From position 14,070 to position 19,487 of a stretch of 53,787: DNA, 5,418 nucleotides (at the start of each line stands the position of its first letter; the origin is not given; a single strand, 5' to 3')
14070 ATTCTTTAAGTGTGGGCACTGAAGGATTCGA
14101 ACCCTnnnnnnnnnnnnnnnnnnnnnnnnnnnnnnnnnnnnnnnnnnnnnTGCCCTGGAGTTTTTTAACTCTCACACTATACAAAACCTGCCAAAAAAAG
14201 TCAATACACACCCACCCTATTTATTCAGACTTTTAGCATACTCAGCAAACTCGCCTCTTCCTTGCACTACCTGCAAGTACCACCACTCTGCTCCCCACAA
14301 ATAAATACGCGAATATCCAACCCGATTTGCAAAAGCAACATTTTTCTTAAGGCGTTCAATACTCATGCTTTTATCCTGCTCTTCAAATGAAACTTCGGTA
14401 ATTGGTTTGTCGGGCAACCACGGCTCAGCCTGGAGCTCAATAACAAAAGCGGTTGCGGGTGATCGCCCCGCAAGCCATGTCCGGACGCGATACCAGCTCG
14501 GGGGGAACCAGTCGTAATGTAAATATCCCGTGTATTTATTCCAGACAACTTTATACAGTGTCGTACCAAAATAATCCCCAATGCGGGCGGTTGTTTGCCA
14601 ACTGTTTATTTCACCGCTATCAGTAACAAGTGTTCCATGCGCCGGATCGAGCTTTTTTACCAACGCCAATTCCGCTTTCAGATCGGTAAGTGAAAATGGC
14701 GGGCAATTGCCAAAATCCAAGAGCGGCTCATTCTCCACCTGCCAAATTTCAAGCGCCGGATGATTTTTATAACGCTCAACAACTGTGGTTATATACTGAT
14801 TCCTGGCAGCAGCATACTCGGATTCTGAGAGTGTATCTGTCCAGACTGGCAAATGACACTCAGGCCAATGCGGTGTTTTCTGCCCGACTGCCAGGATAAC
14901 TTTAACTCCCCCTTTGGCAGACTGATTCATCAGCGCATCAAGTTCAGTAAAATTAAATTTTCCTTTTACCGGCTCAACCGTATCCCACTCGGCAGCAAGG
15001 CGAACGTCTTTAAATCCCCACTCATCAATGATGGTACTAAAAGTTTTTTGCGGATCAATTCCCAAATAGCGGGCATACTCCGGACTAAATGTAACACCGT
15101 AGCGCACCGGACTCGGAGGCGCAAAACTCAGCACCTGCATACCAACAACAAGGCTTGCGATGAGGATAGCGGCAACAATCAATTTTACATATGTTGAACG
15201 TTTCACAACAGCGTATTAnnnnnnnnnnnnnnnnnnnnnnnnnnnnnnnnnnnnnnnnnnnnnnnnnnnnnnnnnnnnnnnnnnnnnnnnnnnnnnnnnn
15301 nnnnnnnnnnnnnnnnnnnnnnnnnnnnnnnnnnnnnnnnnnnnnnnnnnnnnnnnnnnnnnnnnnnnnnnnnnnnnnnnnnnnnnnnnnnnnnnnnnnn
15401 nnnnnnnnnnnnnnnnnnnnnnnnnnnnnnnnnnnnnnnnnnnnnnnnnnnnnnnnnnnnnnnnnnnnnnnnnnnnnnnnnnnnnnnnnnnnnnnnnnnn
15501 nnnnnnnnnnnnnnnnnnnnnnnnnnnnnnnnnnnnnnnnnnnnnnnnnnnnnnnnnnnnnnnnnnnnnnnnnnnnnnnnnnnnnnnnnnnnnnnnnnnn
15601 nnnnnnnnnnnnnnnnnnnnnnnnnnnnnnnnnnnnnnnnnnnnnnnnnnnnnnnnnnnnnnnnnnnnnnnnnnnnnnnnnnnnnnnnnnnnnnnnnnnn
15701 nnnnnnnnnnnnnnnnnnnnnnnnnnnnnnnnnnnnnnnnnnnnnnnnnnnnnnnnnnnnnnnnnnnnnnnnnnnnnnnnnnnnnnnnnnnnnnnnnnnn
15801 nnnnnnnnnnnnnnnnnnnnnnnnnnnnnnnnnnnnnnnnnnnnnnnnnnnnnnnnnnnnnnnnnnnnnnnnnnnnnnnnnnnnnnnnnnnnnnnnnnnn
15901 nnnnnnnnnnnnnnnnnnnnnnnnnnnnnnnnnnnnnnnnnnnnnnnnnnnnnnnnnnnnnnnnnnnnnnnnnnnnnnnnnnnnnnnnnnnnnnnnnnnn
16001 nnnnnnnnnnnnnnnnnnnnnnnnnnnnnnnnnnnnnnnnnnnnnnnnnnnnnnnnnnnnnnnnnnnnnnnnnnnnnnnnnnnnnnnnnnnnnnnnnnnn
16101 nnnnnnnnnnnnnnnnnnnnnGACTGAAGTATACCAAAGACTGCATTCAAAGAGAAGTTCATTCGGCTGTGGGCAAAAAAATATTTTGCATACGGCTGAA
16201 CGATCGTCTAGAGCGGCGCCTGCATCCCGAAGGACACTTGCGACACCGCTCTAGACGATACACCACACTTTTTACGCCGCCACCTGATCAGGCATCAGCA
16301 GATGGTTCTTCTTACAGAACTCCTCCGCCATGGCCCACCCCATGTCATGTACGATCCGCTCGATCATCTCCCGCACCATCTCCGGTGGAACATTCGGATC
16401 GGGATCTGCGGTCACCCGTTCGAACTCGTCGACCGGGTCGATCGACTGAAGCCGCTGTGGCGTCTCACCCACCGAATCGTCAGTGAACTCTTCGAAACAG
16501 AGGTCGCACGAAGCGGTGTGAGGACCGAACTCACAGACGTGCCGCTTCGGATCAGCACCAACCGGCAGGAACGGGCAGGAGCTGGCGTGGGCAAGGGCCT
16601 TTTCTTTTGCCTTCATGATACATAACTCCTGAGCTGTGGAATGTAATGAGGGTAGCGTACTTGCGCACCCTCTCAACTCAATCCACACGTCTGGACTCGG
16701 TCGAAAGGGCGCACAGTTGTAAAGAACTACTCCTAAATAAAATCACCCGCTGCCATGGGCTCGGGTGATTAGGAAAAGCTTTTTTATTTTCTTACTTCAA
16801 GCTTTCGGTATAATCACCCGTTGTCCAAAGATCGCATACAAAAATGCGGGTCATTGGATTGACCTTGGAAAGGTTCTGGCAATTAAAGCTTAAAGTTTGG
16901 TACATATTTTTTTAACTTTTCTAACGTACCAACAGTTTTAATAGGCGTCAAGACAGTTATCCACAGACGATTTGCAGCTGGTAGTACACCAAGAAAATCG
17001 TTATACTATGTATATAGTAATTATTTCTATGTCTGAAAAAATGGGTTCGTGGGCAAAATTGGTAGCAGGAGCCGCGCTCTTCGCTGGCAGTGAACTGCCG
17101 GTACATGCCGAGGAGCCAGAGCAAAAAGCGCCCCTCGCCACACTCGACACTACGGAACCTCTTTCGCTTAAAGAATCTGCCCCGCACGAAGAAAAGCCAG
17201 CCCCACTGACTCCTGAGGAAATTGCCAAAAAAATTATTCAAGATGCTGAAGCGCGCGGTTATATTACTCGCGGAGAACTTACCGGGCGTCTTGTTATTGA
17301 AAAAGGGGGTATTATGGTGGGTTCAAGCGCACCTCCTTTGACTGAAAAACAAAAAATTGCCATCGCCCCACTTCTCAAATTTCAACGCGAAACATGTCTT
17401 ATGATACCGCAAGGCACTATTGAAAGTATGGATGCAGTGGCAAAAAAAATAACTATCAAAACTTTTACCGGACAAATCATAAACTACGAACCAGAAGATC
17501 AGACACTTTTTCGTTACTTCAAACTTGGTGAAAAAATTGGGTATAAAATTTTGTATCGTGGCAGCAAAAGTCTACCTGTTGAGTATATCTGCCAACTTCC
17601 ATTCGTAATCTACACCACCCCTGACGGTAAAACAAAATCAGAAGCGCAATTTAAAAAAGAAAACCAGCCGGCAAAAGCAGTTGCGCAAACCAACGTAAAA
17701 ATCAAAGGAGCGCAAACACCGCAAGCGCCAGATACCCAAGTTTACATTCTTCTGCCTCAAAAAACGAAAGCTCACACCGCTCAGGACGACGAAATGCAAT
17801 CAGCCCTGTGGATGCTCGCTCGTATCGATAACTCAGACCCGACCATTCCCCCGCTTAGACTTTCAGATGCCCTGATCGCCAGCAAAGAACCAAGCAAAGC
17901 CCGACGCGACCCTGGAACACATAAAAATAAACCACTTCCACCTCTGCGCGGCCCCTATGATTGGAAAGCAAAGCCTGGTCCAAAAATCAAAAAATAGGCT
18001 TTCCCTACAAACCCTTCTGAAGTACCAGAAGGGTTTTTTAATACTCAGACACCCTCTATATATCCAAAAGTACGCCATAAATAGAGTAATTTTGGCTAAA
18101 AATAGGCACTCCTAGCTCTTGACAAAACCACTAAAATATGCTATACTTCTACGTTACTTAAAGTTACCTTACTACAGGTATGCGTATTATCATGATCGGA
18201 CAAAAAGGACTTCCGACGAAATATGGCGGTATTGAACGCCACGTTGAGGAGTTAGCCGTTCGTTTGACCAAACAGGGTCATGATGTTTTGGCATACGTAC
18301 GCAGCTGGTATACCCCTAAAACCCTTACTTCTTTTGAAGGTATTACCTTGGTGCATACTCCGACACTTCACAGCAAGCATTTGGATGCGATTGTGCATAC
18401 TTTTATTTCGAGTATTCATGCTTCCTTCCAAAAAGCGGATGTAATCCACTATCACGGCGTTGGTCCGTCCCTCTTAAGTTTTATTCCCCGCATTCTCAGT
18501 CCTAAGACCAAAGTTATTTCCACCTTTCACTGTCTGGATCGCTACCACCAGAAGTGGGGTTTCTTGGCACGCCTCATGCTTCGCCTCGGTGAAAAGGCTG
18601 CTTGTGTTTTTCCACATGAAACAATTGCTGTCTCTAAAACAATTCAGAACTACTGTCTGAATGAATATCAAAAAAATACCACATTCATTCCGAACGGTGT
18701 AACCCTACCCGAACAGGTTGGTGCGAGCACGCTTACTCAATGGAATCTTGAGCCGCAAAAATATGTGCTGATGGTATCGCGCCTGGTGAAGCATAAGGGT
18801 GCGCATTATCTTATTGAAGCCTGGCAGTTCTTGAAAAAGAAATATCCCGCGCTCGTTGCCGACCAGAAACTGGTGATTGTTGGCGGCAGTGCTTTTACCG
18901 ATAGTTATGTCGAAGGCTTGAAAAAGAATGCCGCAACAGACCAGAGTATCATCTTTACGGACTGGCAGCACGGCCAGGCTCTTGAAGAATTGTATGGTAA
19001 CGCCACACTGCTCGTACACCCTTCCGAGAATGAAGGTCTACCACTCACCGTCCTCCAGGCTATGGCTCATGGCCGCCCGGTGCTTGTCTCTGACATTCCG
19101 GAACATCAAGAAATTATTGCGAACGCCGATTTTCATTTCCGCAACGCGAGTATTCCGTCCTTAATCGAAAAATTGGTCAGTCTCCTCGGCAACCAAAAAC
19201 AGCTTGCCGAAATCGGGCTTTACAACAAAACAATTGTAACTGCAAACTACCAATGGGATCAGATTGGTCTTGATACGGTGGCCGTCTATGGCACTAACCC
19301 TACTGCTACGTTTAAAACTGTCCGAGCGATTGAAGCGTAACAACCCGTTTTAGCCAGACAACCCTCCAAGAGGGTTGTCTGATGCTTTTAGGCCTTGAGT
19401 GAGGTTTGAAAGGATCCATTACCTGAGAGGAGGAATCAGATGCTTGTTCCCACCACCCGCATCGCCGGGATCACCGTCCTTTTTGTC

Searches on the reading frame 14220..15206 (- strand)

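Call 69: search_protein_families(library=pfam, proteins=[window:14220-15206:-], max_evalue=0.00001)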
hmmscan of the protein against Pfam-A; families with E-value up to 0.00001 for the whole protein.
window:14220-15206:- (329 aa): 4 families
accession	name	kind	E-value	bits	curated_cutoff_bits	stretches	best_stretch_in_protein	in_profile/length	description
PF02449.21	Glyco_hydro_42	-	1.7e-12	47.8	21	1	61-161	20-138/376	Beta-galactosidase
PF00331.26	Glyco_hydro_10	-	1.1e-06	28.5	22.1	1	73-164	46-132/311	Glycosyl hydrolase family 10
PF00150.24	Cellulase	-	1.5e-06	28.4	23.5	1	52-162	22-131/272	Cellulase (glycosyl hydrolase family 5)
PF02836.23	Glyco_hydro_2_C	-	9.3e-06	25.4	21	0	121-190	96-156/302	Glycosyl hydrolases family 2, TIM barrel domain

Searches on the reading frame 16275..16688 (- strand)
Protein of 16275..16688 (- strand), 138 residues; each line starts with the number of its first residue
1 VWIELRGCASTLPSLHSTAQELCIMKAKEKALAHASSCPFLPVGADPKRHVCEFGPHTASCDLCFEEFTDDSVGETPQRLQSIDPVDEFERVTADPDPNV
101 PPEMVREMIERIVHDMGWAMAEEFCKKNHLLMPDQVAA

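Call 68: search_protein_families(library=pfam, proteins=[window:16275-16688:-], max_evalue=1)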
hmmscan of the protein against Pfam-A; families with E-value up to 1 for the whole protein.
window:16275-16688:- (138 aa): 2 families
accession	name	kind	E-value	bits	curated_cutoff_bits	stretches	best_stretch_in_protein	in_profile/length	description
PF12560.13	RAG1_imp_bd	-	0.12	12.4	23.3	1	47-67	188-208/284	RAG1 importin binding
PF13862.11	BCCIP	-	0.2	11.8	27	1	99-132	124-159/205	BCCIP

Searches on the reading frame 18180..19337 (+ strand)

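Call 69: search_protein_families(library=pfam, proteins=[window:18180-19337:+], max_evalue=0.00001)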
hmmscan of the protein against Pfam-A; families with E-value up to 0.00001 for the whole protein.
window:18180-19337:+ (386 aa): 6 families
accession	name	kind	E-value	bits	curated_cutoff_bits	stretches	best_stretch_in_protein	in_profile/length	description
PF00534.26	Glycos_transf_1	-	6.8e-28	97.8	26.4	1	191-348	13-168/172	Glycosyl transferases group 1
PF13692.12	Glyco_trans_1_4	-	2.6e-24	86.5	27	1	194-338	2-142/142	Glycosyl transferases group 1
PF13439.12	Glyco_transf_4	-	4.2e-20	72.9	28.5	1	15-175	1-167/170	Glycosyltransferase Family 4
PF20706.3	GT4-conflict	-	3e-10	40.1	26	1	192-305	196-312/385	Family 4 Glycosyltransferase in conflict systems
PF13579.12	Glyco_trans_4_4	-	6.5e-09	36.8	29.7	1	16-173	1-158/158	Glycosyl transferase 4-like domain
PF09314.17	DUF1972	-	1.6e-06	28.3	25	0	3-173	4-184/186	Domain of unknown function (DUF1972)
